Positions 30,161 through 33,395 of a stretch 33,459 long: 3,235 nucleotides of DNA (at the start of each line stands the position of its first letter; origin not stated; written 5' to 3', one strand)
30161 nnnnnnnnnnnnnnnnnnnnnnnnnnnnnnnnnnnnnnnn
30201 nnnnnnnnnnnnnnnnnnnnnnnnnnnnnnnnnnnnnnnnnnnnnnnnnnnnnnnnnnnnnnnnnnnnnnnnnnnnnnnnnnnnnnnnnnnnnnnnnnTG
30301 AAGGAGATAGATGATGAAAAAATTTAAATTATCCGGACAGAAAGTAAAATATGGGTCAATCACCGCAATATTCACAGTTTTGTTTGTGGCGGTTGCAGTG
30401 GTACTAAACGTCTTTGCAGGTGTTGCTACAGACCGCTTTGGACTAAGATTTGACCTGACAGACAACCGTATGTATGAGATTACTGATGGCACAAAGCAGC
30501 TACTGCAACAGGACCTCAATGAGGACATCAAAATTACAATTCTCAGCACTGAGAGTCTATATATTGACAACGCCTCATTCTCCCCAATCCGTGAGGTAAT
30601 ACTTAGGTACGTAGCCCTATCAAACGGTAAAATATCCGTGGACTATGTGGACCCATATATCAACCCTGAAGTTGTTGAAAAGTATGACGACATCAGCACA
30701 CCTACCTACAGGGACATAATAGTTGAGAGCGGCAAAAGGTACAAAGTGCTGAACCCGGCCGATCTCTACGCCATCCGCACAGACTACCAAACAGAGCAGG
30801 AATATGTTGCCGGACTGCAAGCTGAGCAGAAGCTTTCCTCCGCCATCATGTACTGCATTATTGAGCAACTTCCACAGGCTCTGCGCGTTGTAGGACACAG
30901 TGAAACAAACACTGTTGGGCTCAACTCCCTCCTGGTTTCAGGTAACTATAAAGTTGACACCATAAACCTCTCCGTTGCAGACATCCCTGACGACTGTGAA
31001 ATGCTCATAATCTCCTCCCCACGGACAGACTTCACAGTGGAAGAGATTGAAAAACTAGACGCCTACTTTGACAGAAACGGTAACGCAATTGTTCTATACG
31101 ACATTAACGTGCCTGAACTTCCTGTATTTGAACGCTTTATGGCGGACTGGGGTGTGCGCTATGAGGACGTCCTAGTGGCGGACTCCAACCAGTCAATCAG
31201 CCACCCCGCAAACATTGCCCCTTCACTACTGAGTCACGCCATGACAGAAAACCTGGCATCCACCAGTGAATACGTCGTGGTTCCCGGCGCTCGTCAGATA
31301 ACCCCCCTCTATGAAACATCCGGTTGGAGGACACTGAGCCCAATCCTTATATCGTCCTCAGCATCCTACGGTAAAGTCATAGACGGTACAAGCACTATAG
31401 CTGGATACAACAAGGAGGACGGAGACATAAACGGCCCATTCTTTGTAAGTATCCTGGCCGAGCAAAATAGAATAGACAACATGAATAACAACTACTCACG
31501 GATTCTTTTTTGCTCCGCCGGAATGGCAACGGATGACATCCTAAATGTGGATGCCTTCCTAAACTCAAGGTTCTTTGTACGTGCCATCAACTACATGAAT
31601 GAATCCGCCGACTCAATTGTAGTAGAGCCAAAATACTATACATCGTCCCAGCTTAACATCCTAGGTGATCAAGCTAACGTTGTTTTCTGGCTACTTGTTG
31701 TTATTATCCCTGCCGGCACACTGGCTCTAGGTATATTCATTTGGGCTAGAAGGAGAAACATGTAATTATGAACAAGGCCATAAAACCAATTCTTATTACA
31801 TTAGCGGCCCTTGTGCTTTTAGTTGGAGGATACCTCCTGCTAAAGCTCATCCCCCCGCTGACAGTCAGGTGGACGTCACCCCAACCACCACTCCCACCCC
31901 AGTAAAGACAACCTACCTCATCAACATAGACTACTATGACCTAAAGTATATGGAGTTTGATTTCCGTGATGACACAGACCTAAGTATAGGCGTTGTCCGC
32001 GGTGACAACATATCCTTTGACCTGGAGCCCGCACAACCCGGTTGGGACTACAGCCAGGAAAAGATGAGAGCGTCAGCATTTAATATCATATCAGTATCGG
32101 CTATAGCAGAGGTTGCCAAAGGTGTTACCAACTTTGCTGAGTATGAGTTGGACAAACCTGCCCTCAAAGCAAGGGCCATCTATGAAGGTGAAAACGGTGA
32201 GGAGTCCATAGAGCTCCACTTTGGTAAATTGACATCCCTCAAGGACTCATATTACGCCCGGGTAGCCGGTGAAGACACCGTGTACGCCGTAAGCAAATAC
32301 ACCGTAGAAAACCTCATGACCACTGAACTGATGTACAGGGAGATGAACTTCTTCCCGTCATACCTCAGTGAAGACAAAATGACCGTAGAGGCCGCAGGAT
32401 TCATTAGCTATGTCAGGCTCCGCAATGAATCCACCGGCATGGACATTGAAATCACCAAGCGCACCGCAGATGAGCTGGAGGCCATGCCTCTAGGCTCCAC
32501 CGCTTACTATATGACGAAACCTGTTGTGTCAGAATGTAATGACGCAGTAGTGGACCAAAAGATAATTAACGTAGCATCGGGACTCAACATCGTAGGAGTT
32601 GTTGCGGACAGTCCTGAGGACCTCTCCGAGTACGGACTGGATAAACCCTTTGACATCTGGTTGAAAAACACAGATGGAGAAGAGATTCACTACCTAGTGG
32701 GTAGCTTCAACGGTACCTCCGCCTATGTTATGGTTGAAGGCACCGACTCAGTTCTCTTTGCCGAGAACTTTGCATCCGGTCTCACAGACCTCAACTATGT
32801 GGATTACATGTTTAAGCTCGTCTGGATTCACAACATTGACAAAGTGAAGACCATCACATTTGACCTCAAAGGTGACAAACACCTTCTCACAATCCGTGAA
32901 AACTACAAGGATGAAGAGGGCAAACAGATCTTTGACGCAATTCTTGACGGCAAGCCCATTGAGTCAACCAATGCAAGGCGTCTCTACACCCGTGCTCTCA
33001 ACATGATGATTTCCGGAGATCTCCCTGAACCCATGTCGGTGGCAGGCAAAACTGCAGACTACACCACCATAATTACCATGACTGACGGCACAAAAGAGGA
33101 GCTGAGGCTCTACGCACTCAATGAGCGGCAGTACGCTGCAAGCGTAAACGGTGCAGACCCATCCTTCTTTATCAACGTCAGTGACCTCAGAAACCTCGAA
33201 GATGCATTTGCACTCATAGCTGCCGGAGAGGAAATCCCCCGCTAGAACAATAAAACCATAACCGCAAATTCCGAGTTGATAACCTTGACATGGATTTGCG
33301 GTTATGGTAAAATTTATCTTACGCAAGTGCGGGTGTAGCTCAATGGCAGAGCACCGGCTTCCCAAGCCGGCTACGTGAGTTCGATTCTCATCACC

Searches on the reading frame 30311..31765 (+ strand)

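Call 34: search_protein_families(library=pfam, proteins=[window:30311-31765:+], max_evalue=0.0001)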
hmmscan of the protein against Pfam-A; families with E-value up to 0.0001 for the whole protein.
window:30311-31765:+ (484 aa): 2 families
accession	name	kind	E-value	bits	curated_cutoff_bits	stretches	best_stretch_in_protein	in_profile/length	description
PF09822.16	ABC_transp_aux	-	2.5e-15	56.9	34.7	1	210-299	26-128/288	ABC-type uncharacterized transport system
PF23357.1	DUF7088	-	2.7e-08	34.4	27.8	1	52-128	2-78/105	Domain of unknown function (DUF7088)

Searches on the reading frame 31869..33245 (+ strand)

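Call 34: search_protein_families(library=pfam, proteins=[window:31869-33245:+], max_evalue=0.0001)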
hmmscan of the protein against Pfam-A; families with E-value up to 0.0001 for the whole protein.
window:31869-33245:+ (458 aa): 1 family
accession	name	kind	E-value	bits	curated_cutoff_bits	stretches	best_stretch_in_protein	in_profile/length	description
PF14238.11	DUF4340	-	2.1e-27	97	25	2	58-260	8-183/183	Domain of unknown function (DUF4340)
